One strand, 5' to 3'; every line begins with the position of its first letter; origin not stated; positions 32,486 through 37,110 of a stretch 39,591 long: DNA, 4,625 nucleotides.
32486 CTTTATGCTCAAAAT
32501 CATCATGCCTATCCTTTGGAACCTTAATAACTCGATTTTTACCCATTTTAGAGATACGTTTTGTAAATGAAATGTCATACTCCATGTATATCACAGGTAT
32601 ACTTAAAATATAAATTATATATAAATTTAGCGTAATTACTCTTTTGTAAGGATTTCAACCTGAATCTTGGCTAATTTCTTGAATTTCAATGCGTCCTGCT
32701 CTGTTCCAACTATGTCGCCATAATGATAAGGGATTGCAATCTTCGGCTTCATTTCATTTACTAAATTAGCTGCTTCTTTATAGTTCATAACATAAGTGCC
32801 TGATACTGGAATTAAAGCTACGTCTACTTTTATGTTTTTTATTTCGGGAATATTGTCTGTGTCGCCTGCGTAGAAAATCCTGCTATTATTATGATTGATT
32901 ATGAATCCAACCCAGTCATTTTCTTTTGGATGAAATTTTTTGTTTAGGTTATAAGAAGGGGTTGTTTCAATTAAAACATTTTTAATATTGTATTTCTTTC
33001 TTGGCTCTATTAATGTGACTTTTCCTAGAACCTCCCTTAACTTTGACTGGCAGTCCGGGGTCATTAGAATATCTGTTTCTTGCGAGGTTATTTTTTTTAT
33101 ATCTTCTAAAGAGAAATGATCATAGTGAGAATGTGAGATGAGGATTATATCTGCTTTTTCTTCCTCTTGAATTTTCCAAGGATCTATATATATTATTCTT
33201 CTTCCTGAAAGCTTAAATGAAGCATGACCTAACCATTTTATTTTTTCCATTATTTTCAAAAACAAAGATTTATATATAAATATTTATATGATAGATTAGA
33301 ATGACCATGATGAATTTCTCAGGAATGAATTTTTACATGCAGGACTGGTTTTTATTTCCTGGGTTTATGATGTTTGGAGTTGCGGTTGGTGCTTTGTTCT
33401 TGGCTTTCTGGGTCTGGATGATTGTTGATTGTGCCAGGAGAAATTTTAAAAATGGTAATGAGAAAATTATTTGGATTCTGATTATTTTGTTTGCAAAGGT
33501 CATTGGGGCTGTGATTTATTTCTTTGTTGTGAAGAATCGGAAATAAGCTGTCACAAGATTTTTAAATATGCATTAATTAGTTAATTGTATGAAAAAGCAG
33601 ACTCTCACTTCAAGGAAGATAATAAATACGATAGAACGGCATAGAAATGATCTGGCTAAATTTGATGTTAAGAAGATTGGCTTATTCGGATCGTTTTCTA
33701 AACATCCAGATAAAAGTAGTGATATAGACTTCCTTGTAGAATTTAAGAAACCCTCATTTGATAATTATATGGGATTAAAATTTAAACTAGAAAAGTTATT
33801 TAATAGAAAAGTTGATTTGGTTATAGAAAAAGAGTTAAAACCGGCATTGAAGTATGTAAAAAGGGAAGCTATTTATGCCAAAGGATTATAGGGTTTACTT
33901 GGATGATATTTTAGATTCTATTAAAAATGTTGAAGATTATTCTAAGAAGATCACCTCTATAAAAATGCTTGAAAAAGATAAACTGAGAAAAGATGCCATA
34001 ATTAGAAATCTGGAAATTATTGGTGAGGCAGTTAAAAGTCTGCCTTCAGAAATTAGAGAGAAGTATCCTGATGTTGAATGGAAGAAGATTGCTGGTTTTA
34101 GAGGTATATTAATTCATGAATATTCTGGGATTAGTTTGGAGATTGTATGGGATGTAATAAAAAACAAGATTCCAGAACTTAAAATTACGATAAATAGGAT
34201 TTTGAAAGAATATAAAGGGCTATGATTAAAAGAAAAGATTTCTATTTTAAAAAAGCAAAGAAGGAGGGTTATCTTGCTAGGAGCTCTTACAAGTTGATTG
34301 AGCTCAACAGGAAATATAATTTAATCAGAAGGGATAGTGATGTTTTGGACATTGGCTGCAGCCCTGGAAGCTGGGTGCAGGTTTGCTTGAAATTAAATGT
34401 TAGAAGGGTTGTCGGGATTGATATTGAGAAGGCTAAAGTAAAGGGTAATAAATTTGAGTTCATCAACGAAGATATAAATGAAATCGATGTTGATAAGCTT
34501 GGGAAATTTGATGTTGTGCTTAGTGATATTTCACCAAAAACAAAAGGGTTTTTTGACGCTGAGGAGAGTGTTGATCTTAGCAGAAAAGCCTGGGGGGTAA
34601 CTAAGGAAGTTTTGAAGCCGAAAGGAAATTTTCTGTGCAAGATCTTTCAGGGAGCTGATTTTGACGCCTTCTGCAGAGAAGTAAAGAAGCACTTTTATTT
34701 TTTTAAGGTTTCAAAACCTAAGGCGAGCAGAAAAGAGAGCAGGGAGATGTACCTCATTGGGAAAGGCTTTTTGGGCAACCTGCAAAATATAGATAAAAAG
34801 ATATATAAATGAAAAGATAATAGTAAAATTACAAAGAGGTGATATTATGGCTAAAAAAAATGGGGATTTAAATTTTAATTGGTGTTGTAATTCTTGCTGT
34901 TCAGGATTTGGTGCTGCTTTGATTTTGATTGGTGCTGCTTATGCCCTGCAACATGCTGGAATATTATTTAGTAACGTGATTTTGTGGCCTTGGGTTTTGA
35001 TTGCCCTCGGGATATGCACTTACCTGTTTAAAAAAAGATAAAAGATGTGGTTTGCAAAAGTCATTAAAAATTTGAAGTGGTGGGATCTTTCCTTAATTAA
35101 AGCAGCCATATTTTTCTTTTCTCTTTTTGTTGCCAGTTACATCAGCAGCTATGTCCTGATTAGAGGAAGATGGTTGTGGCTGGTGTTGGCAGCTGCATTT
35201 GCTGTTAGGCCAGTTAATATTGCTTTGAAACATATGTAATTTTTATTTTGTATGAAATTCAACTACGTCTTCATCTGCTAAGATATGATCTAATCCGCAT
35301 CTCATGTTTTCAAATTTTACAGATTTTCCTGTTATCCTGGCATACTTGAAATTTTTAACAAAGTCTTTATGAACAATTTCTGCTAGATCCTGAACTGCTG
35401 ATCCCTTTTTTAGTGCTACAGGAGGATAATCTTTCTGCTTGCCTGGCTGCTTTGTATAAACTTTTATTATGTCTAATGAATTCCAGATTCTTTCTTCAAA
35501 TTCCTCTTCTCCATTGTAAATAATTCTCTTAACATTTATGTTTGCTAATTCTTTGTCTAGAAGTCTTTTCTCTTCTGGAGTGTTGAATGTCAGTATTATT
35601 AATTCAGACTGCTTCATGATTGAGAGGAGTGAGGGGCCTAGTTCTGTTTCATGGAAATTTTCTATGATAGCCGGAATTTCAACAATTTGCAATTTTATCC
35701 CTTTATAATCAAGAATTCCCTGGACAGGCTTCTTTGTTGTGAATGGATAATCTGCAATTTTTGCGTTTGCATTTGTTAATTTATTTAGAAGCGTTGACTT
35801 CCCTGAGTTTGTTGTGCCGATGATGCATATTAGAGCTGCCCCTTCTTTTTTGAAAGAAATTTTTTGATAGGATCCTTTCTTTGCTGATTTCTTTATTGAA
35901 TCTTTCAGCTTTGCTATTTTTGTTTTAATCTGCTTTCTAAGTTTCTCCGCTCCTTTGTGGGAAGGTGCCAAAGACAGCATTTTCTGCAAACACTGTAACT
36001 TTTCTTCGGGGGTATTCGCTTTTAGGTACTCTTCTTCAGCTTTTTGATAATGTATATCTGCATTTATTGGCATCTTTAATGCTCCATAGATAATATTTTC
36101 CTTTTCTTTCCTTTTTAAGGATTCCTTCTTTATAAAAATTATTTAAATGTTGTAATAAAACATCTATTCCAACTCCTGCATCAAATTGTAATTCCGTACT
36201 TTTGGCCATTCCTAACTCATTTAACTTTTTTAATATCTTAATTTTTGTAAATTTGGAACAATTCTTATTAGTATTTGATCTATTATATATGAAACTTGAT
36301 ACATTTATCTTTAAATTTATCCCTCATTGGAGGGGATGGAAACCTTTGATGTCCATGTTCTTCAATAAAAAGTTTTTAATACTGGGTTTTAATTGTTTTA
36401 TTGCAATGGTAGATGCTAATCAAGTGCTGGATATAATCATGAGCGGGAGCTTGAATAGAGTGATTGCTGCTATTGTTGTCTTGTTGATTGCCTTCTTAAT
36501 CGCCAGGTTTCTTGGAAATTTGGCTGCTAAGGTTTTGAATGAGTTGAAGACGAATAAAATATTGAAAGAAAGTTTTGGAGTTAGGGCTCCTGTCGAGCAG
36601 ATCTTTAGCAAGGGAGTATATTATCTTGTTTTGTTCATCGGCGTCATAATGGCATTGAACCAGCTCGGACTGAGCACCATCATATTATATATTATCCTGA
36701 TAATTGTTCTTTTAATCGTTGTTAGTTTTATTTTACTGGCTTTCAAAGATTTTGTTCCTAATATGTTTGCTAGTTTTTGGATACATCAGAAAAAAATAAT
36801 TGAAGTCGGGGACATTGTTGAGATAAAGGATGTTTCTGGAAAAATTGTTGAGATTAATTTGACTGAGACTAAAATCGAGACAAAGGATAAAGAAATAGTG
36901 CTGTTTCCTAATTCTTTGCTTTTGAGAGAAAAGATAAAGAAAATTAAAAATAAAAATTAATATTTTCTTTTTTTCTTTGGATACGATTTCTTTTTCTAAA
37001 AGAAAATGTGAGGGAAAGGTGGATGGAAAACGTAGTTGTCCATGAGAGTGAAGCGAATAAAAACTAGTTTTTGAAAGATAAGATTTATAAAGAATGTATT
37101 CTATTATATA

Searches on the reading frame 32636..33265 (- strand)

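Call 87: search_protein_families(library=pfam, proteins=[window:32636-33265:-], max_evalue=0.0001)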
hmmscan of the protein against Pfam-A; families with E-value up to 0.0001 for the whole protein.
window:32636-33265:- (209 aa): 2 families
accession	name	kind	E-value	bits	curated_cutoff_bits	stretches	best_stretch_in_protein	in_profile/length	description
PF13483.12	Lactamase_B_3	-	4.7e-31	108.4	24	1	8-181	1-160/160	Beta-lactamase superfamily domain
PF12706.13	Lactamase_B_2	-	1.9e-20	73.8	27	1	28-182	20-200/200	Beta-lactamase superfamily domain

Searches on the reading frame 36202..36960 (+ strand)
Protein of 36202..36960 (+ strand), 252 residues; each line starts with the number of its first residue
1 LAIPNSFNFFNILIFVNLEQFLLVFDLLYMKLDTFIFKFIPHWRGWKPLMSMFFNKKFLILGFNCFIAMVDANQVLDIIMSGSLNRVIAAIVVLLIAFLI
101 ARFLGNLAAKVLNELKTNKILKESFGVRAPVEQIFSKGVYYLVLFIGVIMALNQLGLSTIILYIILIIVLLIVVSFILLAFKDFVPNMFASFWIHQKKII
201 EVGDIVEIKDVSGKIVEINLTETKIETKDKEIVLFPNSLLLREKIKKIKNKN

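Call 87: search_protein_families(library=pfam, proteins=[window:36202-36960:+], max_evalue=0.0001)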
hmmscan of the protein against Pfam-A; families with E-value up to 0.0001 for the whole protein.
window:36202-36960:+ (252 aa): 2 families
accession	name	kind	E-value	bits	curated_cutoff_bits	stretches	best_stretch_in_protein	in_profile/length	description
PF00924.24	MS_channel_2nd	-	2.9e-14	53.4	20.2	1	184-245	2-63/68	Mechanosensitive ion channel, beta-domain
PF05552.17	MS_channel_1st_1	-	3.4e-05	24.1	22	1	86-118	16-48/50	Mechanosensitive ion channel, conserved TM helix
